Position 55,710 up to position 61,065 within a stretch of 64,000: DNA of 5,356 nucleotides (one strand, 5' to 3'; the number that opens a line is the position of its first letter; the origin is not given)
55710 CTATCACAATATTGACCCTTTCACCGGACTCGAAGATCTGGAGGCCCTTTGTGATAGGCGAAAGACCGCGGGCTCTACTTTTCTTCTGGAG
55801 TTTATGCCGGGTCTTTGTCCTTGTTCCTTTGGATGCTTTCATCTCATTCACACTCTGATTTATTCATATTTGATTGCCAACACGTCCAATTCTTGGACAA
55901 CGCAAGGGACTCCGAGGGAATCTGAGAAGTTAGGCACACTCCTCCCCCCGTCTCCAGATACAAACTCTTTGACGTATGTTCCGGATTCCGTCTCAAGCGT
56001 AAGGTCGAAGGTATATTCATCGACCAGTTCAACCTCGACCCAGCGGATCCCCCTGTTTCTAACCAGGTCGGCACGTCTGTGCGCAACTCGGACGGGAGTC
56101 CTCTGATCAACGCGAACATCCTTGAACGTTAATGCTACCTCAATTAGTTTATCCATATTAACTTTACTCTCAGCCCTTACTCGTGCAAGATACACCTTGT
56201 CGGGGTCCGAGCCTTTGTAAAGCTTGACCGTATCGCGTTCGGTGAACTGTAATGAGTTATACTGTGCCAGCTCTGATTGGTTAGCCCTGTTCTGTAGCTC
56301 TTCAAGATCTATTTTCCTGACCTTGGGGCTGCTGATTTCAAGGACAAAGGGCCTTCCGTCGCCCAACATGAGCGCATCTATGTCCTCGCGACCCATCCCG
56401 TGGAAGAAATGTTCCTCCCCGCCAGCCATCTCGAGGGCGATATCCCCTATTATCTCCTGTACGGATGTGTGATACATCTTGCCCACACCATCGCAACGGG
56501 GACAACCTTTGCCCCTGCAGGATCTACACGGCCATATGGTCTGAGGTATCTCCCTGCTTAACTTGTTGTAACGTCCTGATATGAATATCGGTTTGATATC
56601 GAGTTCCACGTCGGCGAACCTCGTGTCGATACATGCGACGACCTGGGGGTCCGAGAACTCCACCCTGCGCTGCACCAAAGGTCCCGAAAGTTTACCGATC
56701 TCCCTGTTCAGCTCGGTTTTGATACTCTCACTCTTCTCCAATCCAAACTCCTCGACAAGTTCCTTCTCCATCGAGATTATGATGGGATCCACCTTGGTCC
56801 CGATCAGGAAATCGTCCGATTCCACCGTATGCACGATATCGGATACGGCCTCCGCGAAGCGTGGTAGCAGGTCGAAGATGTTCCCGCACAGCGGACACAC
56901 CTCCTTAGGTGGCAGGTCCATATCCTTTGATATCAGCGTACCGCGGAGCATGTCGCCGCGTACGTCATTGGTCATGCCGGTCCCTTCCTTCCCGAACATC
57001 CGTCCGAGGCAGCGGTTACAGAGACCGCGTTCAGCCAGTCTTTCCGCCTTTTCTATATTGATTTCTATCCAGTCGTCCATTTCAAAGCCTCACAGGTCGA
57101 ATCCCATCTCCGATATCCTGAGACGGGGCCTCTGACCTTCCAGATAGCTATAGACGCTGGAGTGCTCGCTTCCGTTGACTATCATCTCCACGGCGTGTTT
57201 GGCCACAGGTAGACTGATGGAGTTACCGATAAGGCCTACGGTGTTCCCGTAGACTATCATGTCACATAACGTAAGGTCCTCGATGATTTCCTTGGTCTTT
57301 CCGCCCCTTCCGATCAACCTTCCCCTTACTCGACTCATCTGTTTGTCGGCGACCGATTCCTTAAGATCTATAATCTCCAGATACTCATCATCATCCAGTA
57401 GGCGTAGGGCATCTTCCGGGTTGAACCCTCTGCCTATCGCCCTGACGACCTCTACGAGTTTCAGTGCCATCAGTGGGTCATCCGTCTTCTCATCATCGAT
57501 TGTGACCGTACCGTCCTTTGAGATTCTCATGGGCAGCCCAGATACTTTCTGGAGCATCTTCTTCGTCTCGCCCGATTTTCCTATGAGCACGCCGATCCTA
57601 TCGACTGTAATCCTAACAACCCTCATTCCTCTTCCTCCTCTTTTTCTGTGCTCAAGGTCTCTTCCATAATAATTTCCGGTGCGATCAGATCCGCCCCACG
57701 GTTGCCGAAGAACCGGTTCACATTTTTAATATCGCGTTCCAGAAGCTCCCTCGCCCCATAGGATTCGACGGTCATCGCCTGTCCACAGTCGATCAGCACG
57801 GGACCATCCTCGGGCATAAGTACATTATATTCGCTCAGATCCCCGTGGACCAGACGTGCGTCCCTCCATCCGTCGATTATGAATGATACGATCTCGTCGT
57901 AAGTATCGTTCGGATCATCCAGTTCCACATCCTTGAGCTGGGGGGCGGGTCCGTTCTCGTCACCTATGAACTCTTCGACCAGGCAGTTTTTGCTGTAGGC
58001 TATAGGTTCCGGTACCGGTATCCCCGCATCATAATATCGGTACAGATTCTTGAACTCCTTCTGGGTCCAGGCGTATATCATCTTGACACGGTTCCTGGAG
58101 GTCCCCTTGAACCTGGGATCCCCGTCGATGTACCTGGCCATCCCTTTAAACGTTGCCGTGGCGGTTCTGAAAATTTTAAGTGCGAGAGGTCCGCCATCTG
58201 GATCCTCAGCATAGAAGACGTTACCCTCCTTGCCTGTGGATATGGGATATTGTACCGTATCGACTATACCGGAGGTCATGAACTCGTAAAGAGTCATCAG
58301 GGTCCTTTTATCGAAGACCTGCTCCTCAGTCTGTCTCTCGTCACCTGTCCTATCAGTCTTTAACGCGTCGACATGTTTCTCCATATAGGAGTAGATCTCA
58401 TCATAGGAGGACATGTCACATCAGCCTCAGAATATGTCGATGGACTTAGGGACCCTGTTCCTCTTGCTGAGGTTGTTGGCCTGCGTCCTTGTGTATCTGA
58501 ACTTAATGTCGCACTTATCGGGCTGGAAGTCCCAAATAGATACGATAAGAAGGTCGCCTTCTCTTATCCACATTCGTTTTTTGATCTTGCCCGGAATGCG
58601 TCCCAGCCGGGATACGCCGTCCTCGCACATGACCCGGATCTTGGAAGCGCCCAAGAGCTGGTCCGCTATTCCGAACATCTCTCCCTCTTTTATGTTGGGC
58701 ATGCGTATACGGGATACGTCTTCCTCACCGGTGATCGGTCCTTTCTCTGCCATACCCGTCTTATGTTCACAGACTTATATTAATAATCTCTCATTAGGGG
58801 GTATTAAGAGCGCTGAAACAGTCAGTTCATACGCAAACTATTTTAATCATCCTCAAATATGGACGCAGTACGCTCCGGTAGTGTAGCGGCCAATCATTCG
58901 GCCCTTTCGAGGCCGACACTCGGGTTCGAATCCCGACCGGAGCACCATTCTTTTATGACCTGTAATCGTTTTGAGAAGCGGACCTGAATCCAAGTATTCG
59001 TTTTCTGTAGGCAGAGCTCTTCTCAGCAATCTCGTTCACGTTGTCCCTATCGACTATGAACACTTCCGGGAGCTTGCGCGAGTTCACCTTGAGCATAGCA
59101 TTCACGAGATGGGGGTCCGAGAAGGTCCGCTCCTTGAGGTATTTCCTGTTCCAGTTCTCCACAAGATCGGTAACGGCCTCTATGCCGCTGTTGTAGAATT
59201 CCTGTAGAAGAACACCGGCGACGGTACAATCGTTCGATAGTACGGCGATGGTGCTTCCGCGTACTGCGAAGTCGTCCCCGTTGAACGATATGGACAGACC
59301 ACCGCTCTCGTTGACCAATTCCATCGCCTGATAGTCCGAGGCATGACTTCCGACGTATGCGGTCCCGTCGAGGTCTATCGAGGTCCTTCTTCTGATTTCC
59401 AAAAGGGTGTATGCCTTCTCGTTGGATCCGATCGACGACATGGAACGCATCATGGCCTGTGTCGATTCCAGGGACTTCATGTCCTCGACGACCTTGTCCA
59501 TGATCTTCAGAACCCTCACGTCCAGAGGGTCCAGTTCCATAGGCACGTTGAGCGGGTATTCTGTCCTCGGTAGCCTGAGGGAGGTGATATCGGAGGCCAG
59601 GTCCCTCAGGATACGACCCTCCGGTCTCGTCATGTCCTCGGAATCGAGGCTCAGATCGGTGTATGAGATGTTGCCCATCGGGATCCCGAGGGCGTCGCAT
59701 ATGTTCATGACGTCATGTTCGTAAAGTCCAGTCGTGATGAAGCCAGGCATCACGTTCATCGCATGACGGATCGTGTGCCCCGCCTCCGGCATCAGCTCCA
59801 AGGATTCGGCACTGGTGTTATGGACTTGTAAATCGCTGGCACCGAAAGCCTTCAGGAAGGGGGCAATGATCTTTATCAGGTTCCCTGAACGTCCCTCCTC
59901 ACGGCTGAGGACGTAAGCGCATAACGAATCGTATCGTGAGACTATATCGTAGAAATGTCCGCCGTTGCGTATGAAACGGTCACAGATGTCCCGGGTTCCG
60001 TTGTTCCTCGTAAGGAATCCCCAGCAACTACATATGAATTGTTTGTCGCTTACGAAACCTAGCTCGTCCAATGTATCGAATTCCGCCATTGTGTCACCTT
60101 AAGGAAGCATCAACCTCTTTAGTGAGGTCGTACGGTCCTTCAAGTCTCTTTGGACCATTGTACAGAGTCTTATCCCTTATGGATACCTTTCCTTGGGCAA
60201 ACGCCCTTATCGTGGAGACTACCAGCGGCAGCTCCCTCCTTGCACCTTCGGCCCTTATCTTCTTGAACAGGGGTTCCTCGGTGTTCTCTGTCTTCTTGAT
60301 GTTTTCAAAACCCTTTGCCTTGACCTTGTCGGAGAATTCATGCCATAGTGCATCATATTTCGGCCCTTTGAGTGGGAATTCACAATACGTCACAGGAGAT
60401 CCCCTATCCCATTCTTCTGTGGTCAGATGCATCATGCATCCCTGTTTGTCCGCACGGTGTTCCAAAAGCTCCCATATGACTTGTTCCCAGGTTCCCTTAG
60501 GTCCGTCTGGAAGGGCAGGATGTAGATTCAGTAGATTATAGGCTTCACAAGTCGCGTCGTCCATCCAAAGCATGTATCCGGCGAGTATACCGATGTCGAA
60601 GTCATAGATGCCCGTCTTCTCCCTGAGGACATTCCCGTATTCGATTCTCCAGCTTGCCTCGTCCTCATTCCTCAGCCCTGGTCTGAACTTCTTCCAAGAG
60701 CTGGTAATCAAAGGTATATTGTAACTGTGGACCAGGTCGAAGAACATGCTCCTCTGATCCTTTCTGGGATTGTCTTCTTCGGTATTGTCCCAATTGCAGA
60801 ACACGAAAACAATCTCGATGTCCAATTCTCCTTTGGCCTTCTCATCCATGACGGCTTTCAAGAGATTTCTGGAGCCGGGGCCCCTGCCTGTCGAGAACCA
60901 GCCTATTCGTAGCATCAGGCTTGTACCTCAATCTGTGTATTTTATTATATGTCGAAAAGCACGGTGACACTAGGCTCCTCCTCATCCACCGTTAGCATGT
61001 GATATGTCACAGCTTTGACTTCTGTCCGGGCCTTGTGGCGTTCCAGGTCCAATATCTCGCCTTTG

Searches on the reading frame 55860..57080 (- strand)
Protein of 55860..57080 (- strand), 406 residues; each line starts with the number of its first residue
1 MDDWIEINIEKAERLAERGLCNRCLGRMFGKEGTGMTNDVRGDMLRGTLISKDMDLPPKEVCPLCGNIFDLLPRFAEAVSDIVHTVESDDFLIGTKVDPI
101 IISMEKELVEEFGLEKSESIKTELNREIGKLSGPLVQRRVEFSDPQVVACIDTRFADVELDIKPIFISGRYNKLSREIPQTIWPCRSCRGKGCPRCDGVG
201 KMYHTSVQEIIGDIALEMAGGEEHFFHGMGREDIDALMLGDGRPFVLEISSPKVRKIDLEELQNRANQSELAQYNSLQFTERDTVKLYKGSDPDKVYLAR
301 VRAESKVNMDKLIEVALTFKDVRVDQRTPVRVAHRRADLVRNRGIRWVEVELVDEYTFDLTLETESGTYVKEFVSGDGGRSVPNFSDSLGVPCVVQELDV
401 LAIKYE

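Call 94: search_protein_families(library=pfam, proteins=[window:55860-57080:-], max_evalue=0.00001)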
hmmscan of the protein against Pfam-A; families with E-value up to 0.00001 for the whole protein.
window:55860-57080:- (406 aa): 2 families
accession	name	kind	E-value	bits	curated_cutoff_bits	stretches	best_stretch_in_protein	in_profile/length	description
PF21238.2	Pus10_C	-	1.9e-69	234.2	27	1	166-403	1-231/232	Pus10, C-terminal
PF22023.1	Pus10_THUMP_arc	-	1.1e-21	77.2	28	1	75-152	1-78/78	Pus10 THUMP domain, archaeal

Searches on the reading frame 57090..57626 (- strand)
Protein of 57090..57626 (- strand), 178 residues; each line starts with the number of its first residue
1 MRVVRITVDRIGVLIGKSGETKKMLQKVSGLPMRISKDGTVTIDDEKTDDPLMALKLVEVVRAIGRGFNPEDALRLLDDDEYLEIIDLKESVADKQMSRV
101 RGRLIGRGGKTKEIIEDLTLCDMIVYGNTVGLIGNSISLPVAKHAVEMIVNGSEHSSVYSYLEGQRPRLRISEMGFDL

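Call 87: search_protein_families(library=pfam, proteins=[window:57090-57626:-], max_evalue=0.0001)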
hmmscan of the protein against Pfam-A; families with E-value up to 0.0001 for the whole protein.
window:57090-57626:- (178 aa): 3 families
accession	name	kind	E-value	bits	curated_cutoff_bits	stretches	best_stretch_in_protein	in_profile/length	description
PF21800.4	KH_KRR1_2nd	-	5.1e-10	39.7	27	1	83-151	3-72/91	KRR1 small subunit processome component, second KH domain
PF00013.35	KH_1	-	1.5e-07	31.5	21.5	0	4-43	4-50/66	KH domain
PF22891.2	KH_PNO1_2nd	-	3.8e-06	27.4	27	1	82-163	4-84/90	Eukaryotic type KH-domain (KH-domain type I) (327.11.2)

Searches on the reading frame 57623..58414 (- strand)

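Call 87: search_protein_families(library=pfam, proteins=[window:57623-58414:-], max_evalue=0.0001)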
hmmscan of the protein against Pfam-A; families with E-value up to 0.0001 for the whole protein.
window:57623-58414:- (263 aa): 2 families
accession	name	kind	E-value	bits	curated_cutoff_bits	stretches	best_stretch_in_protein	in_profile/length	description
PF01163.29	RIO1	-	8.6e-55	185.7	22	1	65-242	1-180/187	RIO domain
PF01636.29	APH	-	1.4e-07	32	23.2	0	159-214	137-198/239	Phosphotransferase enzyme family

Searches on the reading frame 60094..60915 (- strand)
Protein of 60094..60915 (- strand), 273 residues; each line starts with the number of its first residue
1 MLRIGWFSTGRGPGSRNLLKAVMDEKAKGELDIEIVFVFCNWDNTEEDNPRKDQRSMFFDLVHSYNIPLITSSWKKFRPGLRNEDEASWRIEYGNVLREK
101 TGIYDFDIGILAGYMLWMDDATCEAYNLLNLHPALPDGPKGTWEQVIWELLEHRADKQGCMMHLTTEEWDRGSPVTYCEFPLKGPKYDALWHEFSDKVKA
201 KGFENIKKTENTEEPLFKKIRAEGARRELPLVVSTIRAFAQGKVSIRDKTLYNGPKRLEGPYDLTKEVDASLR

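Call 87: search_protein_families(library=pfam, proteins=[window:60094-60915:-], max_evalue=0.0001)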
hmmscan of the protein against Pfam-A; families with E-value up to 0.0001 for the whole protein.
window:60094-60915:- (273 aa): 1 family
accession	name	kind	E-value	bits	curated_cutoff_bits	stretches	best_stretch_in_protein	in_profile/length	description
PF00551.24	Formyl_trans_N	-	1e-09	38.8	26.1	1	15-176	10-150/181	Formyl transferase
